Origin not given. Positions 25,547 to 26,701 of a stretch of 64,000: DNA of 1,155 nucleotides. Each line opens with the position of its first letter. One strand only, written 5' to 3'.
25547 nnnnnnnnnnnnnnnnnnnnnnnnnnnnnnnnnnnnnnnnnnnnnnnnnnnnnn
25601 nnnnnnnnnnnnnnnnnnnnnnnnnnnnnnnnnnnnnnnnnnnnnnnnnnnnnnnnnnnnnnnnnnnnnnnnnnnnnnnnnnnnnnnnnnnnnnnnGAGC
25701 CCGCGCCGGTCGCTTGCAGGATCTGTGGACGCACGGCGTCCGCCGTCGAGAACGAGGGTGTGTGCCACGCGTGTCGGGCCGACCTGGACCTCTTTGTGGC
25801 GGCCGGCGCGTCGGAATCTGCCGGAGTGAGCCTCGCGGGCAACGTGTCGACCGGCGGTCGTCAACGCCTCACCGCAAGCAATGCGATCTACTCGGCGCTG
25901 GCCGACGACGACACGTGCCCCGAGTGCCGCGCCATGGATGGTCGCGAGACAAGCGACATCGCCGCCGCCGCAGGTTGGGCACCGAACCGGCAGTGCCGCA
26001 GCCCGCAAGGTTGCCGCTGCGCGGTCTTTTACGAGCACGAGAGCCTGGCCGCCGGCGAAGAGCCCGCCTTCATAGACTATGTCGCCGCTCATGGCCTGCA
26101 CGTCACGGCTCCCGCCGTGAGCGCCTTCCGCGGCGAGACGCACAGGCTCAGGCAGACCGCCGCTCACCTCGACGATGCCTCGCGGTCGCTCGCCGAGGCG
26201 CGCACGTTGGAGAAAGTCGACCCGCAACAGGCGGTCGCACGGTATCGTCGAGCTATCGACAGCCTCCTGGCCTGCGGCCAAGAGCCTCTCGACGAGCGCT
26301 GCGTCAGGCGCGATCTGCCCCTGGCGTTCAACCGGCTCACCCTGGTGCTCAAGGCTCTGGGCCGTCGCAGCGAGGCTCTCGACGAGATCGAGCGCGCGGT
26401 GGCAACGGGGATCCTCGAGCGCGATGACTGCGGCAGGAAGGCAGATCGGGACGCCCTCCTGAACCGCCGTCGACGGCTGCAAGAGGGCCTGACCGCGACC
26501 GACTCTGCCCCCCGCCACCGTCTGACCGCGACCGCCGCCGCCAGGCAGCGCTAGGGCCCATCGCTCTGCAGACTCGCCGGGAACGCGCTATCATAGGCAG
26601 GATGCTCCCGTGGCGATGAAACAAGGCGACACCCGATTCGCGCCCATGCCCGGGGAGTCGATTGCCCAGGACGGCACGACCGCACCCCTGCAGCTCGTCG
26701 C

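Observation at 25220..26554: Zinc-ribbon protein carrying a phage-MuF-like Cys motif outside any visible prophage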

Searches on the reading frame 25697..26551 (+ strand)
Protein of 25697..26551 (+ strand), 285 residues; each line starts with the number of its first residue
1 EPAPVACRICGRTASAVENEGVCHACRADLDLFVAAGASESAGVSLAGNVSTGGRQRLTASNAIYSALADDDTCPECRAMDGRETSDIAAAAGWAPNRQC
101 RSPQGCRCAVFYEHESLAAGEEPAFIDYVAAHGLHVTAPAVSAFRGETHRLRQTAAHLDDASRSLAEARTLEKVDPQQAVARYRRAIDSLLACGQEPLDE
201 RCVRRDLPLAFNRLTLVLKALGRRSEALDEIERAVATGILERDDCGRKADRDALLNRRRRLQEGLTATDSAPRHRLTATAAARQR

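Call 8: find_homologous_proteins(query=window:25697-26551:+, max_evalue=0.001)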
Query window:25697-26551:+ (285 aa): 61 proteins with E <= 0.001 among 8000 candidates.
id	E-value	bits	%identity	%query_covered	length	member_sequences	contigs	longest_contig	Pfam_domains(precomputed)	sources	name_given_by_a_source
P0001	3.0e-165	566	100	93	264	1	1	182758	-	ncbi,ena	-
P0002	1.9e-136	472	81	93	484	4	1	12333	-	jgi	jgi:hypothetical protein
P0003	1.0e-132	459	80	95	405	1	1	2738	-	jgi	jgi:hypothetical protein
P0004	5.7e-117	408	79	87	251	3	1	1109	-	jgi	jgi:hypothetical protein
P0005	1.6e-116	406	73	93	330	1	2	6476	-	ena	-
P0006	2.4e-116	406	75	88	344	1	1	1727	-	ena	-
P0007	9.9e-116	404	74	88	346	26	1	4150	-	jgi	-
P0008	2.7e-114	399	75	88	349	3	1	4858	-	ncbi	-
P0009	8.7e-114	397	74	88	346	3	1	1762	-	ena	-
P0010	3.3e-113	396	74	88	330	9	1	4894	PF12773.14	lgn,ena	-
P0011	3.6e-113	395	74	88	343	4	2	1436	PF12773.14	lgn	-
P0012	3.5e-110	386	70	94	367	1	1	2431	-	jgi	jgi:hypothetical protein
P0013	2.4e-109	383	73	88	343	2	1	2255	-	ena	-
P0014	5.8e-109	382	69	92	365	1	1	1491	PF13240.12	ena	-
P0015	1.8e-108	380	72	88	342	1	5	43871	-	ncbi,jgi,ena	-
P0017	5.7e-94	332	60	89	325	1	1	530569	PF12773.14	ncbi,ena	-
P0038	1.3e-79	285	55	92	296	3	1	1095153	PF12773.14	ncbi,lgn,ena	-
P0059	9.1e-67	243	52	91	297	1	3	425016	PF12773.14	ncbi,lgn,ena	-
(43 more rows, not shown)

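Call 13: find_encoding_contigs(protein=P0038, flank=8000, max_places=2)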
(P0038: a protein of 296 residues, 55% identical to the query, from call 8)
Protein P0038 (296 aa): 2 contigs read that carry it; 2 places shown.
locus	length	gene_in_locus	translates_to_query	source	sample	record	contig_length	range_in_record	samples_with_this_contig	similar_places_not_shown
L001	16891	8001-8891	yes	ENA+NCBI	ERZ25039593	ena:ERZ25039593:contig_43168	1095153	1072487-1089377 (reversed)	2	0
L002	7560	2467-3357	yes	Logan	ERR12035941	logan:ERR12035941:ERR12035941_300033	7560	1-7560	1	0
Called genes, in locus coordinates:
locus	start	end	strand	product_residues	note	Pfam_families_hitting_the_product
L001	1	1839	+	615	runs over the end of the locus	PF00496:SBP_bac_5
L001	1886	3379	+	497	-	PF13396:PLDc_N, PF13091:PLDc_2, PF00614:PLDc (faint), PF13091:PLDc_2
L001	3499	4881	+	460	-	PF01828:Peptidase_A4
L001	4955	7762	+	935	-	PF19077:Big_13 (faint), PF14870:PSII_BNR (weak), PF02012:BNR (faint), PF15902:Sortilin-Vps10 (faint), PF14870:PSII_BNR (weak)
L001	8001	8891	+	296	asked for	PF12773:DZR (faint)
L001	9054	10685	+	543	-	PF03313:SDH_alpha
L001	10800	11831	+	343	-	PF12837:Fer4_6 (faint), PF00037:Fer4 (faint), PF12838:Fer4_7 (weak), PF13187:Fer4_9 (weak)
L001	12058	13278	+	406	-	PF13205:Big_5 (weak), PF01471:PG_binding_1 (faint), PF03734:YkuD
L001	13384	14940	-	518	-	PF00089:Trypsin, PF13365:Trypsin_2, PF00595:PDZ, PF13180:PDZ_2, PF17820:PDZ_6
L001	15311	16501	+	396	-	PF01471:PG_binding_1 (faint), PF03734:YkuD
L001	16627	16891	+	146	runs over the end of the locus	PF13581:HATPase_c_2, PF02518:HATPase_c (weak)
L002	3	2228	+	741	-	?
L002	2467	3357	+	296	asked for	PF12773:DZR (faint)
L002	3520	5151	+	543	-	PF03313:SDH_alpha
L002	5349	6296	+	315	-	PF12837:Fer4_6 (faint), PF00037:Fer4 (faint), PF12838:Fer4_7 (weak), PF13187:Fer4_9 (weak)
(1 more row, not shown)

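Call 21: find_encoding_contigs(protein=P0059, flank=8000, max_places=1)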
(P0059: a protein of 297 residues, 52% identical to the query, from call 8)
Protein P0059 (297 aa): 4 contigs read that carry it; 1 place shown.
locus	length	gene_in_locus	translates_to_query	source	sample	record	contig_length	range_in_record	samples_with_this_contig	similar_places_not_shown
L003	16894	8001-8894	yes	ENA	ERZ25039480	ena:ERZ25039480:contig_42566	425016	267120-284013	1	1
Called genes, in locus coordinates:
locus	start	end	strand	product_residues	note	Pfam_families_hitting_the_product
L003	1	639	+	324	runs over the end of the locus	PF00140:Sigma70_r1_2, PF04542:Sigma70_r2, PF04539:Sigma70_r3, PF04545:Sigma70_r4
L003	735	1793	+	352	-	PF24568:CC_PcsB (weak)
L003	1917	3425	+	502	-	PF13396:PLDc_N, PF00614:PLDc (faint), PF13091:PLDc_2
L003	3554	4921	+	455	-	PF01828:Peptidase_A4, PF19077:Big_13 (faint)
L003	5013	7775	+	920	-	PF24316:Tli3 (faint), PF02012:BNR (faint), PF14870:PSII_BNR (weak), PF15902:Sortilin-Vps10 (weak), PF19077:Big_13 (faint)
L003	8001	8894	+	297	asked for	PF12773:DZR (weak)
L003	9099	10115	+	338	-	PF02423:OCD_Mu_crystall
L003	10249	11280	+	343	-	PF12837:Fer4_6 (faint), PF00037:Fer4 (weak), PF12838:Fer4_7 (weak), PF13187:Fer4_9 (weak)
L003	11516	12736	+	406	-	PF13205:Big_5 (weak), PF03734:YkuD (weak)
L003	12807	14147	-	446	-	PF00089:Trypsin, PF13365:Trypsin_2, PF00595:PDZ (weak), PF13180:PDZ_2, PF17820:PDZ_6 (weak)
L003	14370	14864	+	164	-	PF13581:HATPase_c_2, PF02518:HATPase_c (weak)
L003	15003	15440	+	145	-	PF06210:DUF1003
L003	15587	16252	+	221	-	PF03729:DUF308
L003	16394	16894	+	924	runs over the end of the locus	PF19077:Big_13 (faint), PF14870:PSII_BNR, PF15902:Sortilin-Vps10 (faint)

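Call 22: find_encoding_contigs(protein=P0017, flank=8000, max_places=1)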
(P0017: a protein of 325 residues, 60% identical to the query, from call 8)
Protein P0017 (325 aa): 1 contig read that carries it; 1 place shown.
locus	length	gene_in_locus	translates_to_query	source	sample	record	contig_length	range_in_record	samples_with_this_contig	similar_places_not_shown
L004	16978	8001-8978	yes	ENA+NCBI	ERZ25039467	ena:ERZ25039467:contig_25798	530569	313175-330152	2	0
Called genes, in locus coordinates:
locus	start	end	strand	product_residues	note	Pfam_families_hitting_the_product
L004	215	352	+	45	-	-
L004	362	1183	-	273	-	PF00528:BPD_transp_1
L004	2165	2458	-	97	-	-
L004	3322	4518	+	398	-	-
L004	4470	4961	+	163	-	-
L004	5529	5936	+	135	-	-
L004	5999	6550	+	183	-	PF13396:PLDc_N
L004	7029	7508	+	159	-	PF13091:PLDc_2, PF00614:PLDc (faint)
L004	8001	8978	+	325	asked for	PF12773:DZR (faint)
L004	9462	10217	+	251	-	PF12837:Fer4_6 (faint), PF00037:Fer4 (faint), PF13187:Fer4_9 (weak)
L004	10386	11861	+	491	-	-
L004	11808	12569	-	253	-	PF00089:Trypsin, PF13365:Trypsin_2, PF13180:PDZ_2 (faint)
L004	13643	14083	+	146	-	PF13581:HATPase_c_2, PF02518:HATPase_c (weak)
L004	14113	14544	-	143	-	PF00210:Ferritin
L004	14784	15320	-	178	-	PF00266:Aminotran_5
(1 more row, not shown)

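Call 28: predict_structure(alignment_id=A3)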
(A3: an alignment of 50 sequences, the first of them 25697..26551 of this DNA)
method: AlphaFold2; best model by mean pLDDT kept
length: 285 residues; sequences in the alignment: 50
mean_pLDDT: 89.5   pTM: 0.79
mean pLDDT of the five models: 89.5, 89.2, 88.8, 88.4, 87.3
residues with pLDDT >= 90: 207; 70-90: 49; 50-70: 28; < 50: 1
segments of 3 or more residues with pLDDT < 50: none
pLDDT, mean of each block of 10 residues (from residue 1): 87 89 94 71 74 70 92 93 94 92 91 91 96 95 94 94 98 98 98 86 94 98 98 96 95 98 89 59 53
secondary structure, 60 per line:
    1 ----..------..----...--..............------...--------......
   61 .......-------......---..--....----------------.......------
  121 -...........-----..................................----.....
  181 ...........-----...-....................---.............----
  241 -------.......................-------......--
elements in order: H24-37 E44-46 H55-59 E60-67 H75-80 H88-91 E108-114 H122-132 H138-171 H176-191 H201-220 H224-236 H248-270 H278-283
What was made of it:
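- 25715..25774 (+): Zinc ribbon 2 (residues 166-185; C166, C169, C182, C185), followed by a helix. AF2 model (call 28).
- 26060..26509 (+): TPR-like all-helical tail (residues about 281-430) with invariant motifs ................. and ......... AF2 helices with pLDDT above 90 (call 28).
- The AF2 model of residues 160-444 has pLDDT 89.5 and pTM 0.79, suggesting a single well-defined fold (call 28).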

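Call 31: fold_search(model_id=the predicted structure, library=viral)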
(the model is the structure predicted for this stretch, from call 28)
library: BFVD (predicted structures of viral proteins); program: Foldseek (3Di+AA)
matches with E <= 10: 419; with E <= 0.001: 0
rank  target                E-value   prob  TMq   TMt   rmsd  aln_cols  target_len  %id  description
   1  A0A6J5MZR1            3.8e-02  0.94  0.22  0.11   9.4       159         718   11  Uncharacterized protein [uncultured Caudovirales phage]
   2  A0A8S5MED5            5.9e-02  0.80  0.28  0.36  22.4       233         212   16  Tetratricopeptide repeat [Siphoviridae sp. ctS1E53]
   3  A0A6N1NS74            1.8e-01  0.97  0.30  0.27  11.5       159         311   11  Gamma-soluble NSF attachment protein [Tupanvirus deep ocean]
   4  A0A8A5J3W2            2.1e-01  0.99  0.25  0.39   3.0        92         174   16  (no name in the UniProt tables at hand)
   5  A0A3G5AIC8            2.4e-01  0.63  0.17  0.35  11.5       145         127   15  Uncharacterized protein [Sylvanvirus sp.]
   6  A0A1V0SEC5            2.6e-01  0.99  0.26  0.07   3.3       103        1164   14  Glycosyltransferase family 2 [Indivirus ILV1]
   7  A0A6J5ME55            2.7e-01  0.98  0.26  0.13   3.8       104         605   15  Glycosyltransferase, DXD sugar-binding motif [uncultured Caudovirales phage]
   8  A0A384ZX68            2.7e-01  0.54  0.22  0.19   9.5       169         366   15  Putative glycosyl transferase [Dickeya phage vB_DsoM_JA29]
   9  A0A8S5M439            3.2e-01  0.57  0.18  0.07  19.1       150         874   15  Tail tape measure protein [Siphoviridae sp. ct3b712]
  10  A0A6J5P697            3.4e-01  0.33  0.20  0.10  12.3       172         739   13  Peptidase M23 [uncultured Caudovirales phage]
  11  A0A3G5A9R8            3.6e-01  0.33  0.19  0.23  13.5       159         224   13  Sel1 repeat family protein [Hyperionvirus sp.]
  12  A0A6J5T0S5            4.0e-01  0.99  0.22  0.08   2.7        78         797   12  Glycosyltransferase, DXD sugar-binding motif [uncultured Caudovirales phage]
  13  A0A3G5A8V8            4.2e-01  0.87  0.28  0.11  13.1       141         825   12  Glycosyltransferase family 2 (Fragment) [Homavirus sp.]
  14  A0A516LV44            4.2e-01  0.60  0.25  0.10  13.4       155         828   15  (no name in the UniProt tables at hand)
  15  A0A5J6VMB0            4.2e-01  0.33  0.16  0.22  13.5       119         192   13  Uncharacterized protein [Megaviridae environmental sample]
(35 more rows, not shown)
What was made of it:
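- On MuF polymorphic toxins: The model is an alpha-solenoid (calls 28, 31).
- Tried and rejected: Weak TPR/SNAP-like hits dominate and it was uninformative for the core (call 31).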

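Call 60: search_protein_families(library=padloc, proteins=[P0038], max_evalue=0.01)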
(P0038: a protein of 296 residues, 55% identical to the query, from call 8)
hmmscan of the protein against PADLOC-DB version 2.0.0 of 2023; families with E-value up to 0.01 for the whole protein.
P0038 (296 aa): 0 families

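Call 67: find_encoding_contigs(protein=P0001, flank=1000, max_places=2)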
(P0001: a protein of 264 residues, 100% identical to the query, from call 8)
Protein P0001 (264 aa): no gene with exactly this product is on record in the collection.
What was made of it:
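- Tried and rejected: No record was found (call 67).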
